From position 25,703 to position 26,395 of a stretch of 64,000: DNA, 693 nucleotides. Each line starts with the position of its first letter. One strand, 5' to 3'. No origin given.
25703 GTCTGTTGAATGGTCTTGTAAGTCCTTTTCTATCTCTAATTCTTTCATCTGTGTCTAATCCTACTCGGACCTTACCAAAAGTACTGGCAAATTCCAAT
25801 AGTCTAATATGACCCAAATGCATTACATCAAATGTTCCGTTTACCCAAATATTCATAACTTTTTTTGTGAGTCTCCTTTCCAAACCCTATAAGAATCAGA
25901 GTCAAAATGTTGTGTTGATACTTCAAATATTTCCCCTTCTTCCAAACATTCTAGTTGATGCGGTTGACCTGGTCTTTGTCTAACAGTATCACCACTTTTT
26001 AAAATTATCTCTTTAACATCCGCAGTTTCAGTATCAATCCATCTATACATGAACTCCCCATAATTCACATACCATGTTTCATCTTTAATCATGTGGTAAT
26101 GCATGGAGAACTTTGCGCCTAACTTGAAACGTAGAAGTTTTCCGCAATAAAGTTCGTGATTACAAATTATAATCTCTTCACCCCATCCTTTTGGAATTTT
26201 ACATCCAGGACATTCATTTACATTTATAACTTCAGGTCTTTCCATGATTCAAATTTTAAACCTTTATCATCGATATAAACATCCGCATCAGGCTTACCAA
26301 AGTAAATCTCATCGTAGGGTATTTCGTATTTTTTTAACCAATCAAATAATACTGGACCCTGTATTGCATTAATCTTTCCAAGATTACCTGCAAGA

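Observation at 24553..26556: Phage-encoded nucleotide-activated heptose biosynthesis module (split HldE kinase and adenylyltransferase, HAD phosphatase, cupin)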

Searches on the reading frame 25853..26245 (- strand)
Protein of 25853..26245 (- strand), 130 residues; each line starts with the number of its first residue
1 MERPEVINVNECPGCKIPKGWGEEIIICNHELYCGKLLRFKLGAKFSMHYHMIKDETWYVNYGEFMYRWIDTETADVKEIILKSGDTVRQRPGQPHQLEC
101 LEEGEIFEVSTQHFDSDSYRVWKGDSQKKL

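Call 3: search_protein_families(library=pfam, proteins=[window:25853-26245:-], max_evalue=0.1)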
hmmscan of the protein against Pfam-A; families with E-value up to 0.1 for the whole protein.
window:25853-26245:- (130 aa): 4 families
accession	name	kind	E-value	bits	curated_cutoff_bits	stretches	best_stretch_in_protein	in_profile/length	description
PF07883.17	Cupin_2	-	1.8e-06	28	27.2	1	38-103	3-61/70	Cupin domain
PF12973.13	Cupin_7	-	0.0014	18.8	27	1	27-114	27-104/105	ChrR Cupin-like domain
PF07385.18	Lyx_isomer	-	0.018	14.7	20.8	0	30-56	84-110/222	D-lyxose isomerase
PF01050.24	MannoseP_isomer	-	0.031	14.9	23.6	1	16-99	11-88/116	Mannose-6-phosphate isomerase C-terminal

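Call 4: search_protein_families(library=ncbifam, proteins=[window:25853-26245:-], max_evalue=0.1)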
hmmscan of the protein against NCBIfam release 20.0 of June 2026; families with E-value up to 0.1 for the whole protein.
window:25853-26245:- (130 aa): 2 families
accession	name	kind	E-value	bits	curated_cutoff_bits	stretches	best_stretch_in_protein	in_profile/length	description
TIGR04366.1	cupin_WbuC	subfamily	0.012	15.5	42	1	44-117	45-122/132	WbuC family cupin fold metalloprotein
TIGR03404.1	bicupin_oxalic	subfamily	0.025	13.7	254.2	1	38-107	72-139/367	bicupin, oxalate decarboxylase family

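Call 5: search_protein_families(library=phrogs, proteins=[window:25853-26245:-], max_evalue=0.01)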
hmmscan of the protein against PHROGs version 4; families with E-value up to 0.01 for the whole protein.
window:25853-26245:- (130 aa): 1 family
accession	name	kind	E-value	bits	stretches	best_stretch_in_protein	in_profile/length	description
phrog_7851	-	other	1e-38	132.9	1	17-125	8-117/117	cysteine dioxygenase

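Call 9: search_dna_similar(query=window:25853-26245:-, collection=phages, mode=protein, max_rows=40)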
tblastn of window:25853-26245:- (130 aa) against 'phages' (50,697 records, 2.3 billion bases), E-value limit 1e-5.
Records with a match: 35; places in all: 35; records where one place covers at least 80% of the query: 35.
Best place of each record, by identity: <60% 35.
By first word of the organism name: Synechococcus 23; Prochlorococcus 6; Marine 5; Cyanophage 1.
By host as written in the record: Synechococcus sp. 9; - 6; Synechococcus sp. WH8102 3; Synechococcus sp. WH8109 3; Synechococcus sp. WH7803 2; Prochlorococcus sp. MIT9515 2; Synechococcus sp. WH8017 2; Synechococcus str. WH8109 2; and 4 more.
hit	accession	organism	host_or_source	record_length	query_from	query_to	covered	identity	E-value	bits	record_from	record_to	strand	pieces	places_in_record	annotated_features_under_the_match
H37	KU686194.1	Synechococcus phage S-CAM1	Synechococcus sp.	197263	17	125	84%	49.5%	1e-23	100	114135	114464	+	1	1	putative nucleotidyltransferase | ADP-L-glycero-D-manno-heptose-6-epimerase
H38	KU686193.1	Synechococcus phage S-CAM1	Synechococcus sp.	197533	17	125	84%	49.5%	1e-23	100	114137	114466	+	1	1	putative nucleotidyltransferase | ADP-L-glycero-D-manno-heptose-6-epimerase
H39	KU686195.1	Synechococcus phage S-CAM1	Synechococcus sp.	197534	17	125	84%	49.5%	1e-23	100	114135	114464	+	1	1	putative nucleotidyltransferase | ADP-L-glycero-D-manno-heptose-6-epimerase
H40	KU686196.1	Synechococcus phage S-CAM1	Synechococcus sp.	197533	17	125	84%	49.5%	1e-23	100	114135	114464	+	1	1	putative nucleotidyltransferase | ADP-L-glycero-D-manno-heptose-6-epimerase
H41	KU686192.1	Synechococcus phage S-CAM1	Synechococcus sp.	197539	17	125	84%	49.5%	1e-23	100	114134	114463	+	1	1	putative nucleotidyltransferase | ADP-L-glycero-D-manno-heptose-6-epimerase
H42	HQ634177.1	Synechococcus phage S-CAM1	Synechococcus sp. WH7803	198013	17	125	84%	49.5%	1e-23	100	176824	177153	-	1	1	hypothetical protein | ADP-L-glycero-D-manno-heptose-6-epimerase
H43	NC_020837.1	Synechococcus phage S-CAM1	Synechococcus sp. WH7803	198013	17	125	84%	49.5%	1e-23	100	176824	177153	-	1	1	cysteine dioxygenase | nucleotide-sugar epimerase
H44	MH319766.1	Marine virus AG-345-P14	single cell amplified by WGA-X; seawater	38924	17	125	84%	49.1%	9e-25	103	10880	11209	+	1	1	record has no annotation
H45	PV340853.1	Synechococcus phage Sf-CH8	Synechococcus sp. WH8102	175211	17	125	84%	48.2%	3e-21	93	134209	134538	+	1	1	putative nucleotidyltransferase | phosphoheptose isomerase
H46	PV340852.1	Synechococcus phage Sf-CH5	Synechococcus sp. WH8102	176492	17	125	84%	48.2%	3e-21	93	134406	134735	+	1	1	putative nucleotidyltransferase | phosphoheptose isomerase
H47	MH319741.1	Marine virus AG-345-E15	single cell amplified by WGA-X; seawater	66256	19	125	82%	49.1%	2e-24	102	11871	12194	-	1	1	record has no annotation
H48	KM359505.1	Prochlorococcus phage P-TIM68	Prochlorococcus sp. MIT9515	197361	17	125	84%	47.7%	8e-22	95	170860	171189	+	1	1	putative nucleotidyltransferase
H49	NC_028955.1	Prochlorococcus phage P-TIM68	Prochlorococcus sp. MIT9515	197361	17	125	84%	47.7%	8e-22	95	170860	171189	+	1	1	cysteine dioxygenase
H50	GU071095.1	Synechococcus phage S-SM2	Synechococcus sp. WH8017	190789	17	125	84%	47.3%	7e-24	100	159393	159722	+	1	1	putative nucleotidyltransferase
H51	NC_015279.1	Synechococcus phage S-SM2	Synechococcus sp. WH8017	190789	17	125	84%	47.3%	7e-24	100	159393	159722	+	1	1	cysteine dioxygenase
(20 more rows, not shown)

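Call 29: find_homologous_proteins(query=window:25853-26245:-, max_evalue=0.001)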
Query window:25853-26245:- (130 aa): 3240 proteins with E <= 0.001 among 3243 candidates; the best 120 are listed.
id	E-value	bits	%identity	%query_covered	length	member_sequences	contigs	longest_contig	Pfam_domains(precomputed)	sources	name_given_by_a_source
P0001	5.2e-77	274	88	98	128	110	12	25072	PF07883.18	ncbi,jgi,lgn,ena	jgi:mannose-6-phosphate isomerase-like protein (cupin superfamily)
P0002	3.4e-74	265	88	98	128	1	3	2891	PF07883.18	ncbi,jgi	jgi:mannose-6-phosphate isomerase-like protein (cupin superfamily)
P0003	1.3e-73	263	84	98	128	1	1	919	PF07883.18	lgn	-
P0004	1.4e-73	263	85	98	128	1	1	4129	PF07883.18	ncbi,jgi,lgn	jgi:mannose-6-phosphate isomerase-like protein (cupin superfamily)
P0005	1.4e-73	263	85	98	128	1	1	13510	PF07883.18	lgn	-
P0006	2.0e-73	263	85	98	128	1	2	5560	PF07883.18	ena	-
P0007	1.0e-72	260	84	98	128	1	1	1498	PF07883.18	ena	-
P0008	1.5e-72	260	84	98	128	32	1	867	PF07883.18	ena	-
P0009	8.9e-72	257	83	98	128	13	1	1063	PF07883.18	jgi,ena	-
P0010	3.2e-71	256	82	99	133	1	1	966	PF07883.18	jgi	-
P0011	1.7e-70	253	80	98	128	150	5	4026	PF07883.18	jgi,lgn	jgi:mannose-6-phosphate isomerase-like protein (cupin superfamily)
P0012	1.9e-70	253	82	98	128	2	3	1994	PF07883.18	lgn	-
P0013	5.3e-70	252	80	98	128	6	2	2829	PF07883.18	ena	-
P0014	1.3e-69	250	80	99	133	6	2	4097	-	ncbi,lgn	-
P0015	2.7e-69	249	81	98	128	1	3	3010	PF07883.18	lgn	-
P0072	1.3e-64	234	79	98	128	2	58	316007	PF07883.18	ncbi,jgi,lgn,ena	jgi:mannose-6-phosphate isomerase-like protein (cupin superfamily)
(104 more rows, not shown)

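Call 30: find_encoding_contigs(protein=P0072, flank=10000, max_places=3)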
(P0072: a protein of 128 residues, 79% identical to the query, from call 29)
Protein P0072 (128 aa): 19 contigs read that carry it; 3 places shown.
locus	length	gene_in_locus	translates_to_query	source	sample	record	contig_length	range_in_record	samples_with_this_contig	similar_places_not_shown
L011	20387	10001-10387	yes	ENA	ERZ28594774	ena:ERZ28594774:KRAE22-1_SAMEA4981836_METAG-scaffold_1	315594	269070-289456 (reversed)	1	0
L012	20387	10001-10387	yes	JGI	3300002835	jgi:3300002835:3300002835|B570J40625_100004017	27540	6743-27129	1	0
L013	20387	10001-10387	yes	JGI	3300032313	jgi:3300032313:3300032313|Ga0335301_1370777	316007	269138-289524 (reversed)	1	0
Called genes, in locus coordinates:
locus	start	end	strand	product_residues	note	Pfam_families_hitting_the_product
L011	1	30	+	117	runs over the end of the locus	-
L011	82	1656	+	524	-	-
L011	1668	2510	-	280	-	PF01471:PG_binding_1, PF00182:Glyco_hydro_19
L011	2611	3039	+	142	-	-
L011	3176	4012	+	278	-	-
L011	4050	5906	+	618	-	-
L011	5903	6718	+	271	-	-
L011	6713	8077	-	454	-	-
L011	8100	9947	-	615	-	-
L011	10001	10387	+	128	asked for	PF07883:Cupin_2 (weak)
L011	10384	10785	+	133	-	PF01467:CTP_transf_like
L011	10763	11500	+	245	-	PF00294:PfkB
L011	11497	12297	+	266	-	PF01073:3Beta_HSD (faint), PF01370:Epimerase, PF04321:RmlD_sub_bind, PF16363:GDP_Man_Dehyd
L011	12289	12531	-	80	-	-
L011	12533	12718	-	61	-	-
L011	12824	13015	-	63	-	-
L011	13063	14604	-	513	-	-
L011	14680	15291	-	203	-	-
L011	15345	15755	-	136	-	-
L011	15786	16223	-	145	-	-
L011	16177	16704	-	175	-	-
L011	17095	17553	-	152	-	-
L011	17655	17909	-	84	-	-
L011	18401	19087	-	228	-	-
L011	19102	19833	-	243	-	PF01764:Lipase_3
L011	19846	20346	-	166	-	-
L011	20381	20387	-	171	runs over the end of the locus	-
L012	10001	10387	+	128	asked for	PF07883:Cupin_2 (weak)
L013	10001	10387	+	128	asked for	PF07883:Cupin_2 (weak)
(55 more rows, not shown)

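Call 33: search_solved_structures(query=A1, max_evalue=1, show_alignments=3)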
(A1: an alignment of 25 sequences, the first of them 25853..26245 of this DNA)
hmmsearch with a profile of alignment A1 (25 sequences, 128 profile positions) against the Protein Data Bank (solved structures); distinct sequences matched with E-value up to 1: 6.
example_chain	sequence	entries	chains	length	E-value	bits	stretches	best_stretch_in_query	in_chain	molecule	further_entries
7xft_A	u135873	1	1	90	0.005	19.9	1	82-111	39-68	Putative zinc metalloprotease PA3649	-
7xfu_A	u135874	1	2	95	0.0056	19.7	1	82-111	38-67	Putative zinc metalloprotease PA3649,peptide GPAVLA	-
5fpx_A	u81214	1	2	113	0.034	17.2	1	30-106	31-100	PECTIN DEGRADATION PROTEIN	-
5fpz_A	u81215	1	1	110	0.039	17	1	36-106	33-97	PECTIN DEGRADATION PROTEIN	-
5u55_A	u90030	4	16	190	0.09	15.8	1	56-105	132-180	(S)-2-hydroxypropylphosphonic acid epoxidase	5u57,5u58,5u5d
2czr_A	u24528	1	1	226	0.45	13.6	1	49-97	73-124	TBP-interacting protein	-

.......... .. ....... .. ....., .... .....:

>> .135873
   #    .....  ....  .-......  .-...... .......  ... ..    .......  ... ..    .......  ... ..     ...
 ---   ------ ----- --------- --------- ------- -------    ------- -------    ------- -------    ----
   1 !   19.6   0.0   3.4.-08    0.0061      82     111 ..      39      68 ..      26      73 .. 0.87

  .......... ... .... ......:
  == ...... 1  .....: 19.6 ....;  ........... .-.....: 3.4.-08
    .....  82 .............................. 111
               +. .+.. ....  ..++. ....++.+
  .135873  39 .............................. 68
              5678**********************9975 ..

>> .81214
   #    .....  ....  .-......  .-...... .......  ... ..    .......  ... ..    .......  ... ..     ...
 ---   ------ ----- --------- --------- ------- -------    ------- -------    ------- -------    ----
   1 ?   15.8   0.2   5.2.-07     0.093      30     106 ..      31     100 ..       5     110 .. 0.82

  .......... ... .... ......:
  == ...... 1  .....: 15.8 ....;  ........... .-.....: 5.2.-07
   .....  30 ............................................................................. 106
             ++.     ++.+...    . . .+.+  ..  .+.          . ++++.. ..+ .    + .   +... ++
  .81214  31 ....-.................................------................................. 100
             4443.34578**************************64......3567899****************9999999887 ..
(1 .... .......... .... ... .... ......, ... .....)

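Call 38: predict_structure(alignment_id=A1)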
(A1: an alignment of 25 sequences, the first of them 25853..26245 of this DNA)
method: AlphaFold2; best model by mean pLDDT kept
length: 130 residues; sequences in the alignment: 25
mean_pLDDT: 71.1   pTM: 0.67
mean pLDDT of the five models: 71.1, 70.3, 69.2, 68.2, 61.5
residues with pLDDT >= 90: 29; 70-90: 41; 50-70: 42; < 50: 18
segments of 3 or more residues with pLDDT < 50: 14-20, 125-130
pLDDT, mean of each block of 10 residues (from residue 1): 51 49 57 68 77 78 93 90 93 86 85 55 44
secondary structure, 60 per line:
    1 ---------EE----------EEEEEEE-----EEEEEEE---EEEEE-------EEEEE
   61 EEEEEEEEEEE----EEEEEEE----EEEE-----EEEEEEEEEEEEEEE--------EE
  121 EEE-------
elements in order: E22-28 E34-40 E44-48 E56-71 E76-82 E87-90 E96-110 E119-123

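Call 41: fold_search(model_id=the predicted structure, library=pdb)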
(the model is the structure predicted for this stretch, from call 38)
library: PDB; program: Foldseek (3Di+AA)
matches with E <= 10: 1894; with E <= 0.001: 504
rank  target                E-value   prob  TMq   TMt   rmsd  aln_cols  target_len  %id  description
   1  2uyb                  1.3e-06  1.00  0.69  0.26   3.8       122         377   22  S161A mutant of Bacillus subtilis Oxalate Decarboxylase OxdC (released 2007-08-21)
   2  6l9i_A                1.3e-06  1.00  0.68  0.28   3.8       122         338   20  Crystal Structure of Lactobacillus farciminis Oxalate Decarboxylase Formate Complex (released 2021-01-20)
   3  3s0m                  1.4e-06  1.00  0.69  0.26   3.8       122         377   23  A Structural Element that Modulates Proton-Coupled Electron Transfer in Oxalate Decarboxylase (released 2012-04-25)
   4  2v09                  1.5e-06  1.00  0.70  0.26   3.8       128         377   22  SENS161-164DSSN mutant of Bacillus subtilis Oxalate Decarboxylase OxdC (released 2007-10-30)
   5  6tzp                  1.5e-06  1.00  0.70  0.26   3.9       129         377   21  W96F Oxalate Decarboxylase (B. subtilis) (released 2021-02-17)
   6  2uya                  1.6e-06  1.00  0.67  0.25   4.4       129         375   21  DEL162-163 mutant of Bacillus subtilis Oxalate Decarboxylase OxdC (released 2007-08-21)
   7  6ufi                  1.7e-06  1.00  0.67  0.25   3.8       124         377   22  W96Y Oxalate Decarboxylase (Bacillus subtilis) (released 2020-09-30)
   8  7zyc                  1.9e-06  1.00  0.62  0.71   3.4       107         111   21  BeKdgF with Zn (released 2023-06-14)
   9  2uy9                  2.0e-06  1.00  0.72  0.27   3.8       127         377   22  E162A mutant of Bacillus subtilis Oxalate Decarboxylase OxdC (released 2007-08-21)
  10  1j58                  2.1e-06  1.00  0.72  0.27   3.6       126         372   21  Crystal Structure of Oxalate Decarboxylase (released 2002-07-03)
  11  2uy8                  2.2e-06  1.00  0.70  0.26   3.8       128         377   21  R92A mutant of Bacillus subtilis Oxalate Decarboxylase OxdC (released 2007-08-21)
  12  2pfw_B                2.5e-06  1.00  0.60  0.70   3.7       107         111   20  CRYSTAL STRUCTURE OF A RMLC-LIKE CUPIN (SFRI_3105) FROM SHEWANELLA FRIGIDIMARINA NCIMB 400 AT 1.90 A RESOLUTION (released 2007-04-17)
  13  7zyb                  2.6e-06  1.00  0.62  0.72   3.4       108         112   21  BeKdgF with Ca (released 2023-06-14)
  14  1uw8                  2.9e-06  1.00  0.69  0.26   3.8       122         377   23  CRYSTAL STRUCTURE OF OXALATE DECARBOXYLASE (released 2004-02-19)
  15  5hi0                  3.1e-06  1.00  0.71  0.27   3.8       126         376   21  The Substrate Binding Mode and Chemical Basis of a Reaction Specificity Switch in Oxalate Decarboxylase (released 2016-04-06)
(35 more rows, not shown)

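Call 50: search_protein_families(library=ncbifam, proteins=[L011:11497-12297:+], max_evalue=0.001)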
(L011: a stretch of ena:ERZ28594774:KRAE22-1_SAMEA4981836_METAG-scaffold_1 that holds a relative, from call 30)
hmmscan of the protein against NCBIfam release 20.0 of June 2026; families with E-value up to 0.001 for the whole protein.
L011:11497-12297:+ (266 aa): 11 families
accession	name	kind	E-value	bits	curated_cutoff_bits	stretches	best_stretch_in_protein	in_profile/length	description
TIGR02197.1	heptose_epim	equivalog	6.8e-57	193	274.6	1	5-265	2-310/316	ADP-glyceromanno-heptose 6-epimerase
NF008360.0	PRK11150.1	equivalog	2.6e-37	128.7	452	1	35-233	51-260/310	ADP-glyceromanno-heptose 6-epimerase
TIGR01179.1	galE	equivalog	1e-11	44.3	262.3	1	42-259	60-316/332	UDP-glucose 4-epimerase GalE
TIGR04180.1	EDH_00030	hypoth_equivalog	1.7e-10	40.5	475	1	133-219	169-251/297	NAD-dependent 4,6-dehydratase LegB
NF047837.1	UDPAcbARedWbcJ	equivalog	4.2e-09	35.8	500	1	3-194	2-186/372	UDP-2-acetamido-2,6-beta-L-arabino-hexul-4-ose reductase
TIGR01214.1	rmlD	equivalog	8e-08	31.7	224.05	1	4-170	2-176/285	dTDP-4-dehydrorhamnose reductase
NF011728.1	PRK15181.1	equivalog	4.1e-07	29.3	760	1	120-216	170-274/348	Vi polysaccharide biosynthesis UDP-N-acetylglucosaminuronic acid C-4 epimerase TviC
TIGR01181.1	dTDP_gluc_dehyt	equivalog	1.8e-06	27.2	365.1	1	134-262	176-305/321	dTDP-glucose 4,6-dehydratase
NF043036.1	ErythonDh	equivalog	4.8e-06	26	325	0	44-107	66-132/321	D-erythronate dehydrogenase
NF047922.1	GDPFucSynFcl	equivalog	5.4e-06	26.1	500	1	137-263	162-296/308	GDP-L-fucose synthase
TIGR03466.1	HpnA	hypoth_equivalog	0.00014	20.9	367.65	0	3-106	2-119/327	hopanoid-associated sugar epimerase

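Call 60: search_protein_families(library=pfam, alignment_id=A3, max_evalue=0.1)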
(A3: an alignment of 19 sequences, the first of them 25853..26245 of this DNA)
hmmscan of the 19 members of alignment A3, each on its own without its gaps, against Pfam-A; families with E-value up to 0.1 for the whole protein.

A. member 1, window:25853-26245:- (130 aa): 4 families
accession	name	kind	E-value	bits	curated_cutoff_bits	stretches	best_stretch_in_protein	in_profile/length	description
PF07883.17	Cupin_2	-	1.8e-06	28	27.2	1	38-103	3-61/70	Cupin domain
PF12973.13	Cupin_7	-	0.0014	18.8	27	1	27-114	27-104/105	ChrR Cupin-like domain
PF07385.18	Lyx_isomer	-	0.018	14.7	20.8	0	30-56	84-110/222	D-lyxose isomerase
PF01050.24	MannoseP_isomer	-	0.031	14.9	23.6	1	16-99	11-88/116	Mannose-6-phosphate isomerase C-terminal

B. families by the number of members that match (of 19 scanned): 17 families
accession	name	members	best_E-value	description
PF07883.17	Cupin_2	19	6.6e-10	Cupin domain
PF07385.18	Lyx_isomer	18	9.7e-05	D-lyxose isomerase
PF00190.28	Cupin_1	14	2.2e-07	Cupin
PF01050.24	MannoseP_isomer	14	0.0003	Mannose-6-phosphate isomerase C-terminal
PF14667.12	Polysacc_synt_C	8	0.0004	Polysaccharide biosynthesis C-terminal domain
PF12973.13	Cupin_7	8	0.0014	ChrR Cupin-like domain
PF05899.18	Cupin_3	5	8.9e-06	EutQ-like cupin domain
PF08007.18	JmjC_2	5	0.0011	JmjC domain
PF00027.35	cNMP_binding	4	0.0042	Cyclic nucleotide-binding domain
PF09313.17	DUF1971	3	0.015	Domain of unknown function (DUF1971)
PF06052.18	3-HAO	2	0.011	3-hydroxyanthranilic acid dioxygenase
PF25412.1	zf-C2H2_ZNF592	2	0.019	ZNF592-like C2H2 zinc finger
PF01782.24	RimM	1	0.008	RimM N-terminal domain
PF22347.1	AvrPiz-t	1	0.032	Avirulence protein AvrPiz-t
PF16867.11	DMSP_lyase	1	0.052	Dimethlysulfonioproprionate lyase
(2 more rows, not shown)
